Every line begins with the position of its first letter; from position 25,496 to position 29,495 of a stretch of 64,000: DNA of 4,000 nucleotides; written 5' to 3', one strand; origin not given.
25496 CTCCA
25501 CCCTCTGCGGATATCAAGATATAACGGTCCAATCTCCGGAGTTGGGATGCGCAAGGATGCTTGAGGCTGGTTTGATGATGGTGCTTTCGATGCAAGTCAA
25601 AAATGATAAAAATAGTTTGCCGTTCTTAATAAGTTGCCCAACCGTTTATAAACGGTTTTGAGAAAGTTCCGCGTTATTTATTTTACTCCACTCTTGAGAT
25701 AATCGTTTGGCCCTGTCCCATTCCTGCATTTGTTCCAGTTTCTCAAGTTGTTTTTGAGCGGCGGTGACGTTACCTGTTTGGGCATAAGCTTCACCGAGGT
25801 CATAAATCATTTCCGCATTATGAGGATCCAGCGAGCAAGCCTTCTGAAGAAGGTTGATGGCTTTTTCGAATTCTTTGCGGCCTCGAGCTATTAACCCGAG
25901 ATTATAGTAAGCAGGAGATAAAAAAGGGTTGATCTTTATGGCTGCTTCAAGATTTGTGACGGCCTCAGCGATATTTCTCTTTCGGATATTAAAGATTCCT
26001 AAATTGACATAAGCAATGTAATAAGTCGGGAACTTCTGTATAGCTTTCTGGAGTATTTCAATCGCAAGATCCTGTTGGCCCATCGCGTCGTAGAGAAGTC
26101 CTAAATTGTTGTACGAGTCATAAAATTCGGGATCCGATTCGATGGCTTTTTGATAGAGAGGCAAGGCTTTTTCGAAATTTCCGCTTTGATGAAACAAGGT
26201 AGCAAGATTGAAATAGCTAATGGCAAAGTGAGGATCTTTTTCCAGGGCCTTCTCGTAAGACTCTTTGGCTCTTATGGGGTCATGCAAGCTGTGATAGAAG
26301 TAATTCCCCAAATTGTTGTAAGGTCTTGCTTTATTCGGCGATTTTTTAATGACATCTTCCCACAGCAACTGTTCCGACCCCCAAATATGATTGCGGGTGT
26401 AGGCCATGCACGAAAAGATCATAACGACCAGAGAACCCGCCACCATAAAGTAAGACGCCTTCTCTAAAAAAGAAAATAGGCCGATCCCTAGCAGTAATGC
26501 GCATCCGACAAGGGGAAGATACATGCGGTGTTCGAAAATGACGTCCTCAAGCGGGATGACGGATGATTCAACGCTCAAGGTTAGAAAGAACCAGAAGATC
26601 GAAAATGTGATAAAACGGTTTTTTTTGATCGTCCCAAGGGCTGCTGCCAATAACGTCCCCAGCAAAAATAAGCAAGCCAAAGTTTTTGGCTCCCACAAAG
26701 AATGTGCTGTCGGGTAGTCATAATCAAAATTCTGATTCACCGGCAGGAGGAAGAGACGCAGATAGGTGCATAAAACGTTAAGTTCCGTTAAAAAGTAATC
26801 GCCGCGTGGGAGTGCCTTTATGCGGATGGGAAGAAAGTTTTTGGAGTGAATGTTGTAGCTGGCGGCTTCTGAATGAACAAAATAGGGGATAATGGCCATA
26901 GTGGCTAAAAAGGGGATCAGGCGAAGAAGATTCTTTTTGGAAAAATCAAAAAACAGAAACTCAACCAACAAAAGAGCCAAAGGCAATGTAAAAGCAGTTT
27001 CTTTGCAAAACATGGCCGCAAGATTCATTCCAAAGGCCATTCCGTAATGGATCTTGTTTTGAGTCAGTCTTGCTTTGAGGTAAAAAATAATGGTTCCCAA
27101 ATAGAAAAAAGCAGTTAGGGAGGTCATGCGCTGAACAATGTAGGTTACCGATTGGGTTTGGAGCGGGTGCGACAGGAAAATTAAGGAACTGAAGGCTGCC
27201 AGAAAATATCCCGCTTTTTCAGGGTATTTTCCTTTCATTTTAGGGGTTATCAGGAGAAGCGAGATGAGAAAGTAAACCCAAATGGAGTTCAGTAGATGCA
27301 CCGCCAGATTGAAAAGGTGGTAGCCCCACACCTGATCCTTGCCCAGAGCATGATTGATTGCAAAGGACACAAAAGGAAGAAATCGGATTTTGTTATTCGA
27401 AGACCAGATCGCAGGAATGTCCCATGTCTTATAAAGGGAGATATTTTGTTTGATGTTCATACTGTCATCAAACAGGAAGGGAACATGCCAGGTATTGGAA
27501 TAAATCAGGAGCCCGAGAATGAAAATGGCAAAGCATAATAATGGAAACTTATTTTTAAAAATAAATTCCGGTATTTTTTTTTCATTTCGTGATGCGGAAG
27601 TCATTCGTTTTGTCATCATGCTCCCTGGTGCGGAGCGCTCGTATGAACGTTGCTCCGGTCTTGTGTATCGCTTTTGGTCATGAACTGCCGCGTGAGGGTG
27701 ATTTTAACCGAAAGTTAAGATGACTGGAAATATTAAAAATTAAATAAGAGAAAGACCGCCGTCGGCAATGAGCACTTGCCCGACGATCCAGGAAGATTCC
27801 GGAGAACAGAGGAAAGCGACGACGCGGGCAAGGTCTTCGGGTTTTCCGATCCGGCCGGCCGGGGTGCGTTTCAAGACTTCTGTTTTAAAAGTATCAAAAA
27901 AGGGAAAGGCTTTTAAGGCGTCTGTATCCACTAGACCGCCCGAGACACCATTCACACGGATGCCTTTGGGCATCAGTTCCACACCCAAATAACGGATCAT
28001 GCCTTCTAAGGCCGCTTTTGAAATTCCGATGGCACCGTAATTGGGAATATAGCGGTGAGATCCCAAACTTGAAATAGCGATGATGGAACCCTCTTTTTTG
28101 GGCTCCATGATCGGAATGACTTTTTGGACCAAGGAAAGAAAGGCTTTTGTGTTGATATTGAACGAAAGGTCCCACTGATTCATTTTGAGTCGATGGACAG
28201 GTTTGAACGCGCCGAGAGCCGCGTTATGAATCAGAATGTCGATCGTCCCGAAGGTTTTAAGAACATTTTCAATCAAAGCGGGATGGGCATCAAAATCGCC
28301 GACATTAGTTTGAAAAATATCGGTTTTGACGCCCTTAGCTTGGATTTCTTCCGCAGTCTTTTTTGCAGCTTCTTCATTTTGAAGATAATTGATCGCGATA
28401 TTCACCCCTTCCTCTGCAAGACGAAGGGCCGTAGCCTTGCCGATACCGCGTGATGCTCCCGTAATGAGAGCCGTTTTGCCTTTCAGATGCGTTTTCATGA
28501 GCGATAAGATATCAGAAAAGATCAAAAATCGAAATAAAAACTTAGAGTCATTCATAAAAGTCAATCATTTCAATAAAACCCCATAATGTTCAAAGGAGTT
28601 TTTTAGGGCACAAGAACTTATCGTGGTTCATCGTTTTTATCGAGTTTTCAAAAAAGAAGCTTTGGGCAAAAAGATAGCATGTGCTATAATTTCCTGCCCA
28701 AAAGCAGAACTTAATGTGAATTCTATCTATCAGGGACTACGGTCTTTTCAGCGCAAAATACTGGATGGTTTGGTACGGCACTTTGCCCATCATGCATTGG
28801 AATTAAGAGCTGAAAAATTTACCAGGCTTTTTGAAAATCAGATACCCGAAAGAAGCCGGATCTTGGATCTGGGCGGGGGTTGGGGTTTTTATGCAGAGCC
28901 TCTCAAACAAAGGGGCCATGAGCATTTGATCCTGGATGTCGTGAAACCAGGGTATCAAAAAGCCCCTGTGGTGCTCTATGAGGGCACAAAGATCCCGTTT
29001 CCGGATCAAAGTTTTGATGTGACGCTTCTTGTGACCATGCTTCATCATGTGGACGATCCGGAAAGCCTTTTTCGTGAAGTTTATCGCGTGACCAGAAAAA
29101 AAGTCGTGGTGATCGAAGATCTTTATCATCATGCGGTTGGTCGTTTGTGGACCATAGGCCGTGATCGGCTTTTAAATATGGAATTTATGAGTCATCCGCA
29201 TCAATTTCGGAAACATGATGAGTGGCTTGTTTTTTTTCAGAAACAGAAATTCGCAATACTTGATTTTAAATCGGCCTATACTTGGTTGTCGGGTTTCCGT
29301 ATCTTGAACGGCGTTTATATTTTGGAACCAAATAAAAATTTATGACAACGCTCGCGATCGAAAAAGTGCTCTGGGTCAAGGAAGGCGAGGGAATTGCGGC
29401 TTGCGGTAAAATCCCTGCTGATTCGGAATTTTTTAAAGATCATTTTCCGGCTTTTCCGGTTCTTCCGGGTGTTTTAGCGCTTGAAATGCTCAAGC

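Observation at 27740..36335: Compact type II FAS/PKS-like lipid cluster with KS/CLF pair, two dehydratases, FabL-like ER, extended ACP, dedicated PPTase, terminal thioester reductase, methyltransferase and membrane GT2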

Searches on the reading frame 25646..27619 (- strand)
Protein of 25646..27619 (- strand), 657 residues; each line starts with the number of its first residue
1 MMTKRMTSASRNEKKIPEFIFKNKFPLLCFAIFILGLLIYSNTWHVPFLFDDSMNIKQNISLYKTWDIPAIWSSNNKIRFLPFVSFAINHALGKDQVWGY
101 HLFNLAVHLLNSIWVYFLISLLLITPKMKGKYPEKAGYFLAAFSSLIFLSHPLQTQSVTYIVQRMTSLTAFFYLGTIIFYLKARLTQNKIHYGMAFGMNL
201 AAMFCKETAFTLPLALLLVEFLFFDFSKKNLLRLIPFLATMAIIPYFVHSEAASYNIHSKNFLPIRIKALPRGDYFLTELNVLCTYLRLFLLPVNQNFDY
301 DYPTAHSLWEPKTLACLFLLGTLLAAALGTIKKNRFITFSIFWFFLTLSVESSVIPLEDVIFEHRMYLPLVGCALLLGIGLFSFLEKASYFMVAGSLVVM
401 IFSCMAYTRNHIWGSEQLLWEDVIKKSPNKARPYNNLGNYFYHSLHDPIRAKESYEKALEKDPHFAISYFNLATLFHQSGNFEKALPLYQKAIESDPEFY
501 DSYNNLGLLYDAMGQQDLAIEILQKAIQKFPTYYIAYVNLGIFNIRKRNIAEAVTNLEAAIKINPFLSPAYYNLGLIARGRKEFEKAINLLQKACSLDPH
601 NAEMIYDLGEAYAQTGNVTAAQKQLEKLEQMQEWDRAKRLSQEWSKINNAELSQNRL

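Call 47: search_protein_families(library=ncbifam, proteins=[window:25646-27619:-], max_evalue=0.00001)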
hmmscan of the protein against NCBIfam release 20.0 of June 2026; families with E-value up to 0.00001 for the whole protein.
window:25646-27619:- (657 aa): 24 families
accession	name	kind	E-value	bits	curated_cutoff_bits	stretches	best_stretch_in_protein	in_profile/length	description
TIGR02521.1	type_IV_pilW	equivalog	1.6e-36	126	154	2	469-632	34-199/234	type IV pilus biogenesis/stability protein PilW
TIGR02917.1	PEP_TPR_lipo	equivalog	6e-26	90.6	312.2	2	422-540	456-573/899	XrtA/PEP-CTERM system TPR-repeat protein PrsT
NF040959.1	MamA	equivalog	8.9e-26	90.6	200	2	506-632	77-203/204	magnetosome protein MamA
NF033762.1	social_mot_Tgl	equivalog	5.9e-22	78.2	225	1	452-630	51-232/252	social motility TPR repeat lipoprotein Tgl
NF047558.1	TPR_END_plus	domain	3.6e-16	58.8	32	0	570-605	1-36/56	TPR end-of-group domain-containing protein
NF033920.0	C39_PA2778_fam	equivalog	8.7e-15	54.8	150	1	512-598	168-254/255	PA2778 family cysteine peptidase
TIGR00990.1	3a0801s09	subfamily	1.1e-14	54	757.25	1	444-627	377-567/615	mitochondrial import receptor subunit TOM70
NF047371.1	FlcA_CTERM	equivalog_domain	2.1e-14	52.9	300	2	509-638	408-543/646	periplasmic flagellar collar protein FlcA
NF002725.1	PRK02603.1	equivalog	9.5e-13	48.5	143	1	451-517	54-123/173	photosystem I assembly protein Ycf3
NF033758.1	gliding_GltE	equivalog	4e-12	45.8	225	0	454-531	74-151/411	adventurous gliding motility TPR repeat lipoprotein GltE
NF008391.2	PRK11189.1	equivalog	4e-10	39.7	250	0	489-554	88-153/297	lipoprotein NlpI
TIGR04510.1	mod_pep_cyc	subfamily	4.3e-10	38.8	400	1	450-643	416-609/814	putative peptide modification system cyclase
NF008756.0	PRK11788.1-4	equivalog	8.3e-10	38.2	474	1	450-631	125-312/389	lipopolysaccharide assembly protein LapB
NF008757.0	PRK11788.1-5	equivalog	1.1e-09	38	363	0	540-633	186-280/388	lipopolysaccharide assembly protein LapB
TIGR00540.1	TPR_hemY_coli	hypoth_equivalog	1.4e-08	33.9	142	0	513-625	274-382/385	heme biosynthesis-associated TPR protein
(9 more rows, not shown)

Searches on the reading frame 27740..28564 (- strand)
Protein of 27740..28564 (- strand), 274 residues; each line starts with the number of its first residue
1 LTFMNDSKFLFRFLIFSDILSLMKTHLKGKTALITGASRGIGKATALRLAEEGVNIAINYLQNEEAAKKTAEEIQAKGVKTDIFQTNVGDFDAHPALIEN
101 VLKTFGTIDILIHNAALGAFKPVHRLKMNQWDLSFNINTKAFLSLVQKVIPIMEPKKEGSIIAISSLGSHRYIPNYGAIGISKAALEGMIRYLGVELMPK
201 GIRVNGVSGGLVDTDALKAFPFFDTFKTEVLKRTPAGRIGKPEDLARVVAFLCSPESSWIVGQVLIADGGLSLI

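Call 3: search_protein_families(library=pfam, proteins=[window:27740-28564:-], max_evalue=0.01)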
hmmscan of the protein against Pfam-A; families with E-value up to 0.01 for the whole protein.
window:27740-28564:- (274 aa): 6 families
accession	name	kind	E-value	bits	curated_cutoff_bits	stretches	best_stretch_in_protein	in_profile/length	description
PF13561.12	adh_short_C2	-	9e-69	232.1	27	1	36-272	1-236/236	Enoyl-(Acyl carrier protein) reductase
PF00106.31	adh_short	-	2.1e-49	168.1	26.6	1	30-218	1-188/195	short chain dehydrogenase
PF23441.1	SDR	-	4.4e-10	39.8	27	1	27-273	5-257/258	SDR-like rossmann domain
PF08659.16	KR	-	2.9e-09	37.5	22.6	1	31-149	2-123/180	KR domain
PF02719.21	Polysacc_synt_2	-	0.0059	16.3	20.2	1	33-132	2-99/293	Polysaccharide biosynthesis protein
PF01370.27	Epimerase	-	0.0078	16.1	20.9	1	32-120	1-76/240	NAD dependent epimerase/dehydratase family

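Call 4: search_protein_families(library=ncbifam, proteins=[window:27740-28564:-], max_evalue=0.01)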
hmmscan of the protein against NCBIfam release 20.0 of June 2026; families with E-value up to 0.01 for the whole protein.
window:27740-28564:- (274 aa): 237 families (the best 25 are shown)
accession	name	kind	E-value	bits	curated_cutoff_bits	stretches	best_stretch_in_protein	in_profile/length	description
NF005975.0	PRK08063.1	equivalog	1.3e-88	296.6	328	1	28-274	3-249/250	enoyl-[acyl-carrier-protein] reductase FabL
NF005559.1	PRK07231.1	subfamily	1.2e-61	208.3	215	1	27-272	2-248/249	glucose 1-dehydrogenase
NF006267.0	PRK08416.1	equivalog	9.8e-61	205.6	369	1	23-271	2-257/260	enoyl-ACP reductase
TIGR01830.1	3oxo_ACP_reduc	equivalog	8.4e-54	182.8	297.75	1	32-271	1-238/239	3-oxoacyl-[acyl-carrier-protein] reductase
NF009466.0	PRK12826.1-2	subfamily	4.7e-53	180.2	222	1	30-271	4-244/248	3-oxoacyl-ACP reductase FabG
NF009468.0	PRK12826.1-4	equivalog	1.9e-52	178.5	318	1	24-271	2-247/256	SDR family oxidoreductase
NF004197.0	PRK05653.1-1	equivalog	1.7e-51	175.3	332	1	23-272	1-247/249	3-oxoacyl-ACP reductase FabG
NF004773.0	PRK06113.1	equivalog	7.4e-51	173.1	367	1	24-270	6-249/255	7-alpha-hydroxysteroid dehydrogenase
NF004198.0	PRK05653.1-3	equivalog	3.2e-50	170.9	296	1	25-272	3-247/248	3-oxoacyl-ACP reductase FabG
NF006493.1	PRK08936.1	subfamily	6.1e-50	169.9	420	1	23-272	1-251/261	glucose-1-dehydrogenase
NF009384.0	PRK12743.1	equivalog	8.8e-49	166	264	1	29-273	6-249/258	SDR family oxidoreductase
NF004791.0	PRK06138.1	equivalog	2.9e-48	164.4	312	1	26-272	2-250/252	SDR family oxidoreductase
NF005853.0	PRK07774.1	equivalog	7e-48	163.2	303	1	26-271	3-246/250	SDR family oxidoreductase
NF004200.0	PRK05653.1-5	equivalog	2e-47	161.8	273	1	30-271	3-241/242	3-oxoacyl-ACP reductase FabG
NF005075.0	PRK06500.1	equivalog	2.2e-47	161.6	336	1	26-273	3-248/249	SDR family oxidoreductase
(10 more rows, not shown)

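Call 40: search_solved_structures(query=window:27740-28564:-, max_evalue=1e-30, show_alignments=1)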
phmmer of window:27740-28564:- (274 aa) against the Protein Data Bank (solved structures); distinct sequences matched with E-value up to 1e-30: 88 (the best 60 are shown).
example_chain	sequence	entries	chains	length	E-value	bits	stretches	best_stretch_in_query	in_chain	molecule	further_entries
3oic_A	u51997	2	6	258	7.3e-69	235.1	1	29-274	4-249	Enoyl-[acyl-carrier-protein] reductase [NADPH]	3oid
3sj7_A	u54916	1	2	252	2.3e-47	164.6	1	29-271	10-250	3-oxoacyl-(Acyl-carrier-protein) reductase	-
3osu_A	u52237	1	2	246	2.6e-47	164.4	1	30-271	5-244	3-oxoacyl-[acyl-carrier-protein] reductase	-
2zat_A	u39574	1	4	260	1.5e-41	145.5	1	26-271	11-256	Dehydrogenase/reductase SDR family member 4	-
2ph3_A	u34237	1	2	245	3.5e-41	144.3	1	31-272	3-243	3-oxoacyl-[acyl carrier protein] reductase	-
3ay7_A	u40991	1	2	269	1.6e-40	142.2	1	23-272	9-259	Glucose 1-dehydrogenase 4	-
3aus_A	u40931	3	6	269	1.6e-40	142.2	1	23-272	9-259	Glucose 1-dehydrogenase 4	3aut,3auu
3ay6_A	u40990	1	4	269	1.6e-40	142.2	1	23-272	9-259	Glucose 1-dehydrogenase 4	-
8hdi_A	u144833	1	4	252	2.9e-40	141.3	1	25-270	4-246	7-alpha-hydroxysteroid dehydrogenase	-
8w0o_A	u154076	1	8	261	3.1e-40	141.2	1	26-273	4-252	Dehydrogenase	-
8hs4_A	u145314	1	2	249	4e-40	140.9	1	26-270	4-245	7-alpha-hydroxysteroid dehydrogenase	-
8hdn_A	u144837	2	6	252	5.1e-40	140.5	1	25-270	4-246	7-alpha-hydroxysteroid dehydrogenase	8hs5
3gaf_A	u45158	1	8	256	5.2e-40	140.5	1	25-270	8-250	7-ALPHA-HYDROXYSTEROID DEHYDROGENASE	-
8hs9_E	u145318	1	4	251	6.6e-40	140.2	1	26-270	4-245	7-alpha-hydroxysteroid dehydrogenase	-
4jro_A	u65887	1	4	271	6.7e-40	140.1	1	26-271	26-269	FabG protein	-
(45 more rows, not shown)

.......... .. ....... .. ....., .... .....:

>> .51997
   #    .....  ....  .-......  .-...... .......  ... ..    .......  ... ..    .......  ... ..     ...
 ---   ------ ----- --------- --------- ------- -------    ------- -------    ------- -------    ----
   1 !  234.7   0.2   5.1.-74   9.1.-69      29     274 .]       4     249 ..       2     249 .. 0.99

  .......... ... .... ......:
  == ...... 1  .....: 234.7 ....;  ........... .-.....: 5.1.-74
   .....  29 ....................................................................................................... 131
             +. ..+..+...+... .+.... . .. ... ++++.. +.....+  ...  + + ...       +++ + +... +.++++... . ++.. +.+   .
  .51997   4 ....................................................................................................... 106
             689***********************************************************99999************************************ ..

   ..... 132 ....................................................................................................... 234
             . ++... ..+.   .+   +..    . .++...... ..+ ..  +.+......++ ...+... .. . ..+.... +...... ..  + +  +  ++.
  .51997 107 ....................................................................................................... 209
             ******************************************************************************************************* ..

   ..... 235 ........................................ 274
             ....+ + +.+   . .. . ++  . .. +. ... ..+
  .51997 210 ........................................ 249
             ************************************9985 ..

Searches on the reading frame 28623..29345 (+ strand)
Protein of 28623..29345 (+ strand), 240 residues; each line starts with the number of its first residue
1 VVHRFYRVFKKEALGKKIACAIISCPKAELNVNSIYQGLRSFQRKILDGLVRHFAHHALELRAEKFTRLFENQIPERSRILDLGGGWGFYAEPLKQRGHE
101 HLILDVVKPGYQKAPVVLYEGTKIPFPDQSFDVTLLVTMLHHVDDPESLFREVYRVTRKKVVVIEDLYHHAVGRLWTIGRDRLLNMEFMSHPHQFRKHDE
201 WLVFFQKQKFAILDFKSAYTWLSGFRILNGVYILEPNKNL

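Call 3: search_protein_families(library=pfam, proteins=[window:28623-29345:+], max_evalue=0.01)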
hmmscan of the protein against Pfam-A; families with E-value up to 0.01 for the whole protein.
window:28623-29345:+ (240 aa): 6 families
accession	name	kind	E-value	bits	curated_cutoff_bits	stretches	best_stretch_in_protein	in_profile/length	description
PF08241.18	Methyltransf_11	-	7.2e-15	55.8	21.2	1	81-160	1-90/95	Methyltransferase domain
PF13489.12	Methyltransf_23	-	2e-10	41.1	27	1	54-167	1-119/164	Methyltransferase domain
PF13649.12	Methyltransf_25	-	9e-10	39.6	27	1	80-159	1-95/97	Methyltransferase domain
PF07021.18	MetW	-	1.5e-05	25.1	21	1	70-172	7-117/193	Methionine biosynthesis protein MetW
PF13847.12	Methyltransf_31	-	6.6e-05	23.1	27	1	122-167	64-112/145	Methyltransferase domain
PF08242.18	Methyltransf_12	-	9.6e-05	23.5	30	1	81-158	1-93/98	Methyltransferase domain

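Call 4: search_protein_families(library=ncbifam, proteins=[window:28623-29345:+], max_evalue=0.01)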
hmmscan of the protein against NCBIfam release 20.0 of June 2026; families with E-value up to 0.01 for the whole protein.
window:28623-29345:+ (240 aa): 11 families
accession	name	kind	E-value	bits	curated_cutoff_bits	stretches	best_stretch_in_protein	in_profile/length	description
NF045667.1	MTase_DVU1556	equivalog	2.5e-10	40.2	155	1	73-216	19-166/213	DVU_1556 family methyltransferase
NF041255.1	mycofact_MftM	equivalog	8.7e-08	31.8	200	1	78-203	141-287/289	mycofactocin oligosaccharide methyltransferase MftM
TIGR02081.1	metW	equivalog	9.2e-08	31.8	189.5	1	70-172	7-117/194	methionine biosynthesis protein MetW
NF004452.0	PRK05785.1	equivalog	4.8e-07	29.5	207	1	69-164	44-144/228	hypothetical protein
NF001241.0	PRK00216.1-2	equivalog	8.1e-07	28.9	327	1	77-164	52-148/231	demethylmenaquinone methyltransferase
TIGR02072.1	BioC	equivalog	3.5e-06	27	184.95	1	67-216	24-177/244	malonyl-ACP O-methyltransferase BioC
TIGR01983.1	UbiG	equivalog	5e-05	22.7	102.95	1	74-161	47-147/228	bifunctional 2-polyprenyl-6-hydroxyphenol methylase/3-demethylubiquinol 3-O-methyltransferase UbiG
NF001240.0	PRK00216.1-1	equivalog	0.00053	19.1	378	1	114-159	117-162/251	bifunctional demethylmenaquinone methyltransferase/2-methoxy-6-polyprenyl-1,4-benzoquinol methylase UbiE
TIGR01934.1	MenG_MenH_UbiE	subfamily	0.002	17.5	158.35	0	76-164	39-142/223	ubiquinone/menaquinone biosynthesis methyltransferase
TIGR04325.1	MTase_LIC12133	subfamily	0.0038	16.5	80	0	129-214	126-205/234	methyltransferase, TIGR04325 family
NF045823.1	PthPhpthDimycoMt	equivalog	0.0067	15.6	300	0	120-159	121-160/256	phthiotriol/phenolphthiotriol dimycocerosates methyltransferase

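Call 49: search_solved_structures(query=window:28623-29345:+, max_evalue=0.01)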
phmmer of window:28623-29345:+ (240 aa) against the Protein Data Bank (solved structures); distinct sequences matched with E-value up to 0.01: 10.
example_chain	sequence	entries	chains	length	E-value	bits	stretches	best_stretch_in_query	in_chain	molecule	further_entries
1vlm_A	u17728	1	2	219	2.2e-08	37.3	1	74-167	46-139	SAM-dependent methyltransferase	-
2gs9_A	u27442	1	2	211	1.6e-06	31.2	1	68-160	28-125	Hypothetical protein TT1324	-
2avn_A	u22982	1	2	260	1.1e-05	28.5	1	70-158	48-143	ubiquinone/menaquinone biosynthesis methyltransferase-related protein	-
1xxl_A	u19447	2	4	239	0.00082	22.3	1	77-166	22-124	YcgJ protein | ycgJ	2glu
3ege_A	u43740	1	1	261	0.0014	21.5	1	73-177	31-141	Putative methyltransferase from antibiotic biosynthesis pathway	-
3dh0_A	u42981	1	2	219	0.0047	19.8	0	103-158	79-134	SAM dependent methyltransferase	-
6uv6_A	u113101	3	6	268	0.0047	19.8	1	120-161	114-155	D-glucose O-methyltransferase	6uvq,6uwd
3i9f_A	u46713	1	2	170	0.0051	19.7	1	65-164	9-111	Putative type 11 methyltransferase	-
1vl5_A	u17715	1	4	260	0.0056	19.5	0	109-209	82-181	unknown conserved protein BH2331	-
2yqz_A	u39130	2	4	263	0.0074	19.1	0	77-178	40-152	Hypothetical protein TTHA0223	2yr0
